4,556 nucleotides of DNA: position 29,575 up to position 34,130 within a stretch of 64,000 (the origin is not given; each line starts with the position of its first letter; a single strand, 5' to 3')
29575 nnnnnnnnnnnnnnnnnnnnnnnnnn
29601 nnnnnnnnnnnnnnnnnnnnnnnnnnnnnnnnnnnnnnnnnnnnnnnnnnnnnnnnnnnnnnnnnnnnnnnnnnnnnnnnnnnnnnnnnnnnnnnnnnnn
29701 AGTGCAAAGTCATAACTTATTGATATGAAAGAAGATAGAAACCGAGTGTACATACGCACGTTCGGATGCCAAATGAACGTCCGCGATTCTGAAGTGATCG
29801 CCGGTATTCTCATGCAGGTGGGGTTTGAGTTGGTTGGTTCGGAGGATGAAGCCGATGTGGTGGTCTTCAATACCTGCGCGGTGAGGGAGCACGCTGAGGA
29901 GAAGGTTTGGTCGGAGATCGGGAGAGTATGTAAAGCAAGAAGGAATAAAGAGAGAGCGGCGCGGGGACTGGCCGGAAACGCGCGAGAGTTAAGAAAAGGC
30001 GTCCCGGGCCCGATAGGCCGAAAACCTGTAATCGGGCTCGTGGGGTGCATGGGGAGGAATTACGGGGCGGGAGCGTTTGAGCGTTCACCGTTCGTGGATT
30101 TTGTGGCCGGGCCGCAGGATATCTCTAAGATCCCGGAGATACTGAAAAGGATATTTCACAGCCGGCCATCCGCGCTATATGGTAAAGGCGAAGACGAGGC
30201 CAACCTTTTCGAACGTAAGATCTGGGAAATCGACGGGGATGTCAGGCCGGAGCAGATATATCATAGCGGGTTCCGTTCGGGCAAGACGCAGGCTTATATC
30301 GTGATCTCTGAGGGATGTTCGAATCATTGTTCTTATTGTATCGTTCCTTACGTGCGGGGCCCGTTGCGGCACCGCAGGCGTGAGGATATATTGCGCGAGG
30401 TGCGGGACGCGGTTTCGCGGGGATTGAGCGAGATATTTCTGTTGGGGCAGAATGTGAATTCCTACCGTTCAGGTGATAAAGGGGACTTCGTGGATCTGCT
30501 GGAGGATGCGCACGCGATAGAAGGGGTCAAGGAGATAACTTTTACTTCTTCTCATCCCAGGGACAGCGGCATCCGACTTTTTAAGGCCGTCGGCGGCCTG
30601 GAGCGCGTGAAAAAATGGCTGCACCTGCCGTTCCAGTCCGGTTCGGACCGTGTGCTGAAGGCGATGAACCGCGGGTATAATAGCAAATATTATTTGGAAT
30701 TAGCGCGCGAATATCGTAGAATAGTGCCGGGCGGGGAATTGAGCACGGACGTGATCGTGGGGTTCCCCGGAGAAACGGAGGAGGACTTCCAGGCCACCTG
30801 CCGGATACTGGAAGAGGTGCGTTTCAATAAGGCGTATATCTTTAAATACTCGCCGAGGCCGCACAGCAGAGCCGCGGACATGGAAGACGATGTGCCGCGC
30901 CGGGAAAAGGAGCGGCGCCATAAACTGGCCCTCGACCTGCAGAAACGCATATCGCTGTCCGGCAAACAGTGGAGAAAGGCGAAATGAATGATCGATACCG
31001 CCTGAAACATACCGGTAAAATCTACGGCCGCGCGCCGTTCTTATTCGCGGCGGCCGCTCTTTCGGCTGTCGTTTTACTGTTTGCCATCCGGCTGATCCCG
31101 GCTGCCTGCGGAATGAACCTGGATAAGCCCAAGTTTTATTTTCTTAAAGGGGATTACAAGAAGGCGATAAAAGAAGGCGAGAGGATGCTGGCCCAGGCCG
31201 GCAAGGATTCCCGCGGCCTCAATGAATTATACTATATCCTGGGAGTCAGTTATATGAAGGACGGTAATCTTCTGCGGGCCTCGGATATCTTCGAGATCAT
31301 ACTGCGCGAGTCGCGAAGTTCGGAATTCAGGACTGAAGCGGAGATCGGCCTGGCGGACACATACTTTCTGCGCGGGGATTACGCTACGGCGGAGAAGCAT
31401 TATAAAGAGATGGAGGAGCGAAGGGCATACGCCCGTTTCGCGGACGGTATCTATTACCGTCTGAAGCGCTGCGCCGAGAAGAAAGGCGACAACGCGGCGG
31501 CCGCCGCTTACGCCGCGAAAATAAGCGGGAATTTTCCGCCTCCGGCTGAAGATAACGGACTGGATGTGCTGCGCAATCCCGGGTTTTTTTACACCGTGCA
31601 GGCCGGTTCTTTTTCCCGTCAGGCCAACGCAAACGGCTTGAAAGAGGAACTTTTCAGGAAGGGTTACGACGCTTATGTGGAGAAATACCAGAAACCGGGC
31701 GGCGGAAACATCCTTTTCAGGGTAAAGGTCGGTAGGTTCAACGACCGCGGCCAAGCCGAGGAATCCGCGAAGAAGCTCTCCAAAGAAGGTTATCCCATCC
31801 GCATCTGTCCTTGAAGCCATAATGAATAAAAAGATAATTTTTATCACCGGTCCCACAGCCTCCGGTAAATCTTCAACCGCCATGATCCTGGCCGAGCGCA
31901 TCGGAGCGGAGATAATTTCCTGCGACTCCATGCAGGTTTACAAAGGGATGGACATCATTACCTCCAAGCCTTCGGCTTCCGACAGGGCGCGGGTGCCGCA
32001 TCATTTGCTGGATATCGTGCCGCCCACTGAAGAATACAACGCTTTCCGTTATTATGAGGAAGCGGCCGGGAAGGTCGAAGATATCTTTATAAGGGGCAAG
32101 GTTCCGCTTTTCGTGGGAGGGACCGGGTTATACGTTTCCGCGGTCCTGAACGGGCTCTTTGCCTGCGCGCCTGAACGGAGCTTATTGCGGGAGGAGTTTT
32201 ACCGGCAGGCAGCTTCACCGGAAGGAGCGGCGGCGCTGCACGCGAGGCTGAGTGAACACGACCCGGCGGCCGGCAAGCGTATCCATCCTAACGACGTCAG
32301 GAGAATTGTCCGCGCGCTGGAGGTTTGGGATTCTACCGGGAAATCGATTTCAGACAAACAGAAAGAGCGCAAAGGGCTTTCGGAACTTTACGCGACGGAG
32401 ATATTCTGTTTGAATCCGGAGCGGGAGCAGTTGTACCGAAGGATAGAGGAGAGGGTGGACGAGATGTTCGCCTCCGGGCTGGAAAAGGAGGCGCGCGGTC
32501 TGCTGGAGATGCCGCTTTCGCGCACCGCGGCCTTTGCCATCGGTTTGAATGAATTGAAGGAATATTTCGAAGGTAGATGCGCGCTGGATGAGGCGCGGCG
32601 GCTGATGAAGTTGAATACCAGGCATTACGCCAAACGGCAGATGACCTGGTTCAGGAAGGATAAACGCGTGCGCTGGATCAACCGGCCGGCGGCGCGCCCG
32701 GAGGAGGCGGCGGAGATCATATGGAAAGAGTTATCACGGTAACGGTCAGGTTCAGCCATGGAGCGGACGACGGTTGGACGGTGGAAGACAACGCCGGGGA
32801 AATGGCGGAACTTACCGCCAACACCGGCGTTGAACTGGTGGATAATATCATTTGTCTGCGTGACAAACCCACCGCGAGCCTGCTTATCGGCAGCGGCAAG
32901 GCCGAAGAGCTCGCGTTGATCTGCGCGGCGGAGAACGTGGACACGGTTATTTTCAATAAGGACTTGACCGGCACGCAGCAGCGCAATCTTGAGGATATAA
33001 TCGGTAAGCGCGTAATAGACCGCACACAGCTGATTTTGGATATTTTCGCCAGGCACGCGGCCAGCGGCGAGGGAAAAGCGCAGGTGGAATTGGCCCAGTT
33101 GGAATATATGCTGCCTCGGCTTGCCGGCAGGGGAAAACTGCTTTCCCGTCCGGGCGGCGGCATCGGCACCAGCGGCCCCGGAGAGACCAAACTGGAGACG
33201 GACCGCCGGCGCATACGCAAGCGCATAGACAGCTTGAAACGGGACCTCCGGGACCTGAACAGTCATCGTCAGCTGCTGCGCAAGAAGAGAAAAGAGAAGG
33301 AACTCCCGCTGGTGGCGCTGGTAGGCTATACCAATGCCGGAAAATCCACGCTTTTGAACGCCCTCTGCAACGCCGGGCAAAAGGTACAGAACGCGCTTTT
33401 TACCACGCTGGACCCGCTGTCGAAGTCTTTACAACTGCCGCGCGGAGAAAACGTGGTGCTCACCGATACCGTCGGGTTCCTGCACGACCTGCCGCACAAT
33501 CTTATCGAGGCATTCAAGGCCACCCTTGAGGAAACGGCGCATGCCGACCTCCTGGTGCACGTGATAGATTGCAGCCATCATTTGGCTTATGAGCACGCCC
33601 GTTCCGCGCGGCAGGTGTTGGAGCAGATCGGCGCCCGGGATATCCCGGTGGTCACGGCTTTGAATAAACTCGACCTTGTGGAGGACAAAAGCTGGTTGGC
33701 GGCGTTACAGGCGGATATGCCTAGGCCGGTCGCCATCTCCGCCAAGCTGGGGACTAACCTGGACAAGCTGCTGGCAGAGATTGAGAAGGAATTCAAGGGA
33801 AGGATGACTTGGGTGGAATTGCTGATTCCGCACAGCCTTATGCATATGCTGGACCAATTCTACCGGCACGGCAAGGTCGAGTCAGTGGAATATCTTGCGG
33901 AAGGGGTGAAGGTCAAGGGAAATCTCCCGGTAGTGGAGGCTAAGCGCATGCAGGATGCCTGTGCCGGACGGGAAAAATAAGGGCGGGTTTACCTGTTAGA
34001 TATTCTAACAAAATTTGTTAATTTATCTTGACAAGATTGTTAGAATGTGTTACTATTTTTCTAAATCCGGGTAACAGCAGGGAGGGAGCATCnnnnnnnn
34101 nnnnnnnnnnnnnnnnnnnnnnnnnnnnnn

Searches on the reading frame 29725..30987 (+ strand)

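Call 35: search_protein_families(library=pfam, proteins=[window:29725-30987:+], max_evalue=0.001)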
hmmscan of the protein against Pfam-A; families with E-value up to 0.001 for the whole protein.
window:29725-30987:+ (420 aa): 2 families
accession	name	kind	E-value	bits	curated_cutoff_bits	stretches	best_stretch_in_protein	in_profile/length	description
PF04055.27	Radical_SAM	-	5.5e-29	101.9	29.5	1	192-360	1-164/166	Radical SAM superfamily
PF00919.26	UPF0004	-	2.6e-25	88.7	27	1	7-129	1-98/98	Uncharacterized protein family UPF0004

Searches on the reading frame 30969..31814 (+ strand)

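Call 35: search_protein_families(library=pfam, proteins=[window:30969-31814:+], max_evalue=0.001)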
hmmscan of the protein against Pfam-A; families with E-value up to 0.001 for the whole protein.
window:30969-31814:+ (281 aa): 8 families
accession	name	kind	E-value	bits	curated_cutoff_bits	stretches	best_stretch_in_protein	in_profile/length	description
PF05036.18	SPOR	-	1e-13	51.8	21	1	206-274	3-69/76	SPOR domain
PF00515.34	TPR_1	-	5.8e-06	26.3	27.8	0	124-147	3-26/34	Tetratricopeptide repeat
PF13428.12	TPR_14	-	2.2e-05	25.1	23.5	0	126-151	5-30/44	Tetratricopeptide repeat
PF07719.23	TPR_2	-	3.4e-05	24.1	27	0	127-147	6-26/34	Tetratricopeptide repeat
PF13424.12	TPR_12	-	3.9e-05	24.2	30.1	1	87-147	5-70/77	Tetratricopeptide repeat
PF14559.12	TPR_19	-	0.00041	21.1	25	0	134-190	3-56/68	Tetratricopeptide repeat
PF13432.12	TPR_16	-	0.00042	21.1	32.7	0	91-153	3-62/65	Tetratricopeptide repeat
PF12895.13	ANAPC3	-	0.00097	19.8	27.2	0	61-109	3-47/82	Anaphase-promoting complex, cyclosome, subunit 3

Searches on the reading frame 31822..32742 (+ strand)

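Call 35: search_protein_families(library=pfam, proteins=[window:31822-32742:+], max_evalue=0.001)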
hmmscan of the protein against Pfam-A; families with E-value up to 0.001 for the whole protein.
window:31822-32742:+ (306 aa): 5 families
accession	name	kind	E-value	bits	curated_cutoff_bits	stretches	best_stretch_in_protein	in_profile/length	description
PF01715.23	IPPT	-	7.2e-84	281.7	23.6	1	38-280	1-243/243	IPP transferase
PF01745.22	IPT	-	7.7e-06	25.9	20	1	4-52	2-50/233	Isopentenyl transferase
PF13238.12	AAA_18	-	0.00026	21.9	29.4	0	6-32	1-26/128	AAA domain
PF13671.12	AAA_33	-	0.00047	20.9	27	0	6-62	2-59/143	AAA domain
PF02224.24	Cytidylate_kin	-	0.00076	19.7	26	0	6-43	1-36/211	Cytidylate kinase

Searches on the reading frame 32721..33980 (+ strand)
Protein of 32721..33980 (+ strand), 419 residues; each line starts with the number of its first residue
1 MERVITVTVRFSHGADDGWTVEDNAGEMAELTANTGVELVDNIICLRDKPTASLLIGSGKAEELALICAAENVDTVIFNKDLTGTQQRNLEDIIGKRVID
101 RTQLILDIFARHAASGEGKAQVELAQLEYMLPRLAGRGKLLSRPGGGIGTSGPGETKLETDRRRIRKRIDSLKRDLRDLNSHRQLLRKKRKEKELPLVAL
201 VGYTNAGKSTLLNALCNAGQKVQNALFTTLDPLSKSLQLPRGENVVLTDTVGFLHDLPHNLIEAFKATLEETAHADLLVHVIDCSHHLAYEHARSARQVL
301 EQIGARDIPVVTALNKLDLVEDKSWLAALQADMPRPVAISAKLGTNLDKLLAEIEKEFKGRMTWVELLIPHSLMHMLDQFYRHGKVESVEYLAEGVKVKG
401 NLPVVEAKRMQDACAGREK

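Call 35: search_protein_families(library=pfam, proteins=[window:32721-33980:+], max_evalue=0.001)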
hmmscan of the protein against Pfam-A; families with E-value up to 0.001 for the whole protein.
window:32721-33980:+ (419 aa): 11 families
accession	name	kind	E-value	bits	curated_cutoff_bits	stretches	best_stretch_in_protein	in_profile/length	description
PF16360.10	GTP-bdg_M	-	5.3e-31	107.4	29.5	1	112-190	1-79/79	GTP-binding GTPase Middle Region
PF13167.11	GTP-bdg_N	-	6.2e-28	97.7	25.4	1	24-110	3-89/89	GTP-binding GTPase N-terminal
PF01926.29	MMR_HSR1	-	9e-23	81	21.9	1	198-316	2-113/113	50S ribosome-binding GTPase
PF02421.24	FeoB_N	-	1.5e-10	41.3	27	1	198-353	3-155/156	Ferrous iron transport protein B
PF00009.33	GTP_EFTU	-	5.4e-07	29.8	26.5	0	270-325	88-139/188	Elongation factor Tu GTP binding domain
PF02492.25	cobW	-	6.7e-07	29.5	20.7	0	242-332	83-168/180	CobW/HypB/UreG, nucleotide-binding domain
PF00350.29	Dynamin_N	-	3.2e-06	27.7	27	0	198-218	1-21/168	Dynamin family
PF03193.22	RsgA_GTPase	-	5e-06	26.9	30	0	196-222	107-134/174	RsgA GTPase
PF19275.4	HflX_C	-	3.3e-05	24.3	26.4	1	336-395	12-71/102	HflX C-terminal domain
PF16897.10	MMR_HSR1_Xtn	-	0.00012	22.5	35.2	1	308-355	56-101/106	C-terminal region of MMR_HSR1 domain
PF00025.27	Arf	-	0.00018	21.5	22.3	0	187-324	6-132/174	ADP-ribosylation factor family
